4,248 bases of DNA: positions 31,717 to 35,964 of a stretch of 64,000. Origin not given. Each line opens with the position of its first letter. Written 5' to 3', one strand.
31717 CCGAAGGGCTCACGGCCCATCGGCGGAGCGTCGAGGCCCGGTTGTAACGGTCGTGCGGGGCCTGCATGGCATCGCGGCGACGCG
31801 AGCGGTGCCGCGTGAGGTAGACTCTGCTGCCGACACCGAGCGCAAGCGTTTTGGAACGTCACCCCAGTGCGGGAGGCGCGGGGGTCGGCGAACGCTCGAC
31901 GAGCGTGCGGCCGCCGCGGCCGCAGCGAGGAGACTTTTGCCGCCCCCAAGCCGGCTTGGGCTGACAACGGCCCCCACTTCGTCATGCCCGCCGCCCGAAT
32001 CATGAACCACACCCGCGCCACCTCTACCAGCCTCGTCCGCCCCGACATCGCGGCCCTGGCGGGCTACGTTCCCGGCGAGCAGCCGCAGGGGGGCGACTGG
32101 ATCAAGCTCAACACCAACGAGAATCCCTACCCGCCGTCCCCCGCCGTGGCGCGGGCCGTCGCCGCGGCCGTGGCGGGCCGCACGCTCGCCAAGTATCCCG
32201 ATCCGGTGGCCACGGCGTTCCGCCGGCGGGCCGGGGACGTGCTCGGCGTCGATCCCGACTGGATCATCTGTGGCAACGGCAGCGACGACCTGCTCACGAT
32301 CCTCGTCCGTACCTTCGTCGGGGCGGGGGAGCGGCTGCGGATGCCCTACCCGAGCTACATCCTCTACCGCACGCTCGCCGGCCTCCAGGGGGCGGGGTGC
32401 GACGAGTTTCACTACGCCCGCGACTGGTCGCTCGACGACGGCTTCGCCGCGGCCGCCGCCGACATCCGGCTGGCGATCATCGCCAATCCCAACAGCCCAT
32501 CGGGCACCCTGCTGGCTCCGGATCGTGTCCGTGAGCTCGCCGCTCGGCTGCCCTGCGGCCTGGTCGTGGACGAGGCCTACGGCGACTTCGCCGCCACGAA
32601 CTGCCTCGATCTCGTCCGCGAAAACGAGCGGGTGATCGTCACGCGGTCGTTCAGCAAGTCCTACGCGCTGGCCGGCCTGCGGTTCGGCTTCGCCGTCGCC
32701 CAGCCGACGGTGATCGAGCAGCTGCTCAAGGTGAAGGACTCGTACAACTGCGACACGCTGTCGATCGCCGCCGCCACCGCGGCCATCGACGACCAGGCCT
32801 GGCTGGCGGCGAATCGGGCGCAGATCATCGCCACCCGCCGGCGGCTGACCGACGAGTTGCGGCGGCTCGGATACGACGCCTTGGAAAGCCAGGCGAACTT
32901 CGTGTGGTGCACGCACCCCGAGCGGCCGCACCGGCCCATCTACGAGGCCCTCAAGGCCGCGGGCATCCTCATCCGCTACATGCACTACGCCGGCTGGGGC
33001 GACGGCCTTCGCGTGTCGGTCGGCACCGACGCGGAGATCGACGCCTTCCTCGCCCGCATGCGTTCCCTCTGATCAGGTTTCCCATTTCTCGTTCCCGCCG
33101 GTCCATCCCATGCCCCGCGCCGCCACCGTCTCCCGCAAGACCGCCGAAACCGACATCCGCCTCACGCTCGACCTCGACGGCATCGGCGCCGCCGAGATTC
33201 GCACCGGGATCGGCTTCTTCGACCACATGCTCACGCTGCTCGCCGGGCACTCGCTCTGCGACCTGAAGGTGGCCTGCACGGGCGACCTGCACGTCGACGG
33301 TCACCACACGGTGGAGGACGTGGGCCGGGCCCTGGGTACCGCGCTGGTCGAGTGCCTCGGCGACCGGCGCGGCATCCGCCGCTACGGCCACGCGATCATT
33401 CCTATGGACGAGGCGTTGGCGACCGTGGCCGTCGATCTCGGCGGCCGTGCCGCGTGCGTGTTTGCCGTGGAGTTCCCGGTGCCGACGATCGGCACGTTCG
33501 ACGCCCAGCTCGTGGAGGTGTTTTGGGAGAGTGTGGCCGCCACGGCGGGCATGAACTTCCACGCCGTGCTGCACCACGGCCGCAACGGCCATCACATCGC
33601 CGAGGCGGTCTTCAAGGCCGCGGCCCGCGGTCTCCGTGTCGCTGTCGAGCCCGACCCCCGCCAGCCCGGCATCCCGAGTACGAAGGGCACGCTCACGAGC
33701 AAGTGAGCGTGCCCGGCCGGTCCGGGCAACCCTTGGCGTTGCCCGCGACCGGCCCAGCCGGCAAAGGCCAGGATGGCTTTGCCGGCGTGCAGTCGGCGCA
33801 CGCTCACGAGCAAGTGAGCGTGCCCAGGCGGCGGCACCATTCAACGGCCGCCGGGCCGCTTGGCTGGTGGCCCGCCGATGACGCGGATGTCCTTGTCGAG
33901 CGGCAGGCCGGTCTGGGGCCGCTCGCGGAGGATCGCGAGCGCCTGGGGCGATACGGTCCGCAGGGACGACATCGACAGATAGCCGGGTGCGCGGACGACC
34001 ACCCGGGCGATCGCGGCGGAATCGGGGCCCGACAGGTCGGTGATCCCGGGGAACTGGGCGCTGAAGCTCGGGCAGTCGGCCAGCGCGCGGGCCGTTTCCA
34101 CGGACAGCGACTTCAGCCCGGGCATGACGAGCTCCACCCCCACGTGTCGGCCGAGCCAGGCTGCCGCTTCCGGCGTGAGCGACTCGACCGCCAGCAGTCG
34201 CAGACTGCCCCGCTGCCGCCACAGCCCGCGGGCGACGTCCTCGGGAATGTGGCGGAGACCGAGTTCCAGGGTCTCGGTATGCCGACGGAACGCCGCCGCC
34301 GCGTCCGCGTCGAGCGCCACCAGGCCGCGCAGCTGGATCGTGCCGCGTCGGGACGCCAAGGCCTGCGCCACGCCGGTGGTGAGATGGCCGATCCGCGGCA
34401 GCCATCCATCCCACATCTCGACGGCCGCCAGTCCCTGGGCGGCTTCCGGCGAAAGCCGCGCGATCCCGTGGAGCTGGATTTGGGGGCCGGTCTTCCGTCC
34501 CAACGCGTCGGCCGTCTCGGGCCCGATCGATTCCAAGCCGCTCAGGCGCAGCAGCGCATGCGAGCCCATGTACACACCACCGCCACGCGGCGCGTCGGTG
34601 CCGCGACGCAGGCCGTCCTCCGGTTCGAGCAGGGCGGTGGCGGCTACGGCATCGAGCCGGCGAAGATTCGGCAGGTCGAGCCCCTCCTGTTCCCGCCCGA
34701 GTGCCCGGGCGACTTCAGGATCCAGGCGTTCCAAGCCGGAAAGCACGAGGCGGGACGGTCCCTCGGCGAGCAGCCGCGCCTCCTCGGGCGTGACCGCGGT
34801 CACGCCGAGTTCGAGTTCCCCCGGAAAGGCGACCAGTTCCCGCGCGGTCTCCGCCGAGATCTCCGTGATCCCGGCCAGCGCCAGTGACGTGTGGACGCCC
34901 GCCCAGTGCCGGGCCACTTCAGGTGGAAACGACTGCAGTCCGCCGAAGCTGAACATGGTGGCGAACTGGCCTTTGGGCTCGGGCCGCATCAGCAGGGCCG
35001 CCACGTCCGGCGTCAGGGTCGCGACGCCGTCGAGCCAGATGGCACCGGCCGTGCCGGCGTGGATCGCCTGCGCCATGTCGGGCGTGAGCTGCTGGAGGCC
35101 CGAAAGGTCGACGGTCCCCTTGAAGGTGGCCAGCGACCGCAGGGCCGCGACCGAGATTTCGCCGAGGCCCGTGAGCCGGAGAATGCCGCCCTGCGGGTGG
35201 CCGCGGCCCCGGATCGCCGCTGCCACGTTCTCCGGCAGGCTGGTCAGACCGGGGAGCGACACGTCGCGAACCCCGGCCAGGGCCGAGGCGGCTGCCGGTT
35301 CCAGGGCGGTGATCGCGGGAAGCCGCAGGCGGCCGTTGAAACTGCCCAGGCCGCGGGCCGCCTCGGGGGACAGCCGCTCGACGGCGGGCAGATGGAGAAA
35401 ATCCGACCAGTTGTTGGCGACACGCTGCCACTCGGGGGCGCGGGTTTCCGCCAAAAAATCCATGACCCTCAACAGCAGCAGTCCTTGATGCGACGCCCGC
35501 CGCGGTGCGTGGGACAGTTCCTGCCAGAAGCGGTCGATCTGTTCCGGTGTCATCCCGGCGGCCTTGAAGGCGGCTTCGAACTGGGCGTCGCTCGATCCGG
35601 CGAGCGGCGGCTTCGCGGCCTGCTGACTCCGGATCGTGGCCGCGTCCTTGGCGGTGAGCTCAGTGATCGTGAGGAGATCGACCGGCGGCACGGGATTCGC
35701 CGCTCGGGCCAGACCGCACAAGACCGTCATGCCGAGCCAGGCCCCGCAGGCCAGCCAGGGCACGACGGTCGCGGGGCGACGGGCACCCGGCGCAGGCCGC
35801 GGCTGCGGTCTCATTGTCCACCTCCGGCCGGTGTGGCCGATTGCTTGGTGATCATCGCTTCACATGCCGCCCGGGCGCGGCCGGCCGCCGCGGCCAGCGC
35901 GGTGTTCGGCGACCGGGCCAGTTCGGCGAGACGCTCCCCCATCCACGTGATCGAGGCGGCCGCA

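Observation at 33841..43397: Candidate undescribed envelope-signalling system: ECF sigma/anti-sigma operon divergent from a giant secreted scaffold operon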

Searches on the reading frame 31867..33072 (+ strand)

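Call 7: search_protein_families(library=pfam, proteins=[window:31867-33072:+], max_evalue=0.01)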
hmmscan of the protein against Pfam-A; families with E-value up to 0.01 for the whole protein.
window:31867-33072:+ (401 aa): 1 family
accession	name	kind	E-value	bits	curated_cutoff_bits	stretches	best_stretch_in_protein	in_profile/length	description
PF00155.27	Aminotran_1_2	-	2.7e-54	185.2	19.7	1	77-397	2-360/361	Aminotransferase class I and II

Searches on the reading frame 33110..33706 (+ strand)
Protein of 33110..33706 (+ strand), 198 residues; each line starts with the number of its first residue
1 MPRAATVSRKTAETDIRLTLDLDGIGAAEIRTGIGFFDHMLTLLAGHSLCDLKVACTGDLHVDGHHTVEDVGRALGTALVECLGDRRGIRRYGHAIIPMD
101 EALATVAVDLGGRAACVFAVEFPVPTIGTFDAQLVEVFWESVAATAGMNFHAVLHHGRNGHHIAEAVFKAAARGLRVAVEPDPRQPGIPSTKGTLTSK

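Call 7: search_protein_families(library=pfam, proteins=[window:33110-33706:+], max_evalue=0.01)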
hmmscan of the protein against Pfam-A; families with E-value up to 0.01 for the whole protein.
window:33110-33706:+ (198 aa): 1 family
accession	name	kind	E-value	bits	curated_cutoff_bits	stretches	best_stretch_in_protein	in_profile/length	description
PF00475.24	IGPD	-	2.9e-59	199.7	27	1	32-175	1-144/144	Imidazoleglycerol-phosphate dehydratase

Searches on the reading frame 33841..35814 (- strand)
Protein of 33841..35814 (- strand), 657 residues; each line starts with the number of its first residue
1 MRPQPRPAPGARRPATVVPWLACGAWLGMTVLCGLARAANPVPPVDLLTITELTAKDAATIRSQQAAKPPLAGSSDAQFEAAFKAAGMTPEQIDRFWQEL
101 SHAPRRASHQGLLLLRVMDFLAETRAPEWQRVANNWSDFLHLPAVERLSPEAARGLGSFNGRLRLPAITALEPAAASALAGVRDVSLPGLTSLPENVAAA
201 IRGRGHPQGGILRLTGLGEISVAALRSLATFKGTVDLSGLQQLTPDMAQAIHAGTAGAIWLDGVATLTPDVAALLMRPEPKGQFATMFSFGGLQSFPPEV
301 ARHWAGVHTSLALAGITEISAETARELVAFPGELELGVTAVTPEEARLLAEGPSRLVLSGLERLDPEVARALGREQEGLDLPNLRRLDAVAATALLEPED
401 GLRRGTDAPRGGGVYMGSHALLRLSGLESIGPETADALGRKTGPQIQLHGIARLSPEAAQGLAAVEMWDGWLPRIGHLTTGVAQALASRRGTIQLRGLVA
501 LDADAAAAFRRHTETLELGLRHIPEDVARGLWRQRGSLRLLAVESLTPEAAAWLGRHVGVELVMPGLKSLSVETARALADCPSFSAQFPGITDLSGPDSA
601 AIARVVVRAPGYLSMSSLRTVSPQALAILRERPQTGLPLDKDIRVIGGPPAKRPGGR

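Call 4: search_protein_families(library=pfam, proteins=[window:33841-35814:-], max_evalue=1)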
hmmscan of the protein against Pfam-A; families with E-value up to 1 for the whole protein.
window:33841-35814:- (657 aa): 2 families
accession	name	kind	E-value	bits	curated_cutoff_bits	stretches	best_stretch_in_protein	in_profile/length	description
PF25317.1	SAM_SMF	-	0.017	15.8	27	1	80-98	36-54/65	SMF/DprA SAM domain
PF12826.13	HHH_2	-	0.14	12.8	27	0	518-542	6-30/64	Helix-hairpin-helix motif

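Call 5: search_protein_families(library=ncbifam, proteins=[window:33841-35814:-], max_evalue=1)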
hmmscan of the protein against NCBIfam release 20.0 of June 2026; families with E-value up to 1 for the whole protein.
window:33841-35814:- (657 aa): 1 family
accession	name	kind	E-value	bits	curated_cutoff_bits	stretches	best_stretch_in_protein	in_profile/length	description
NF047914.1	phage_STY1053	equivalog_domain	0.15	12.2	40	1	292-305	23-36/42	STY1053 family phage-associated protein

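Call 51: search_solved_structures(query=window:33844-35814:-, max_evalue=10)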
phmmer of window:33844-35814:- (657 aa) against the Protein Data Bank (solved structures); distinct sequences matched with E-value up to 10: 0.
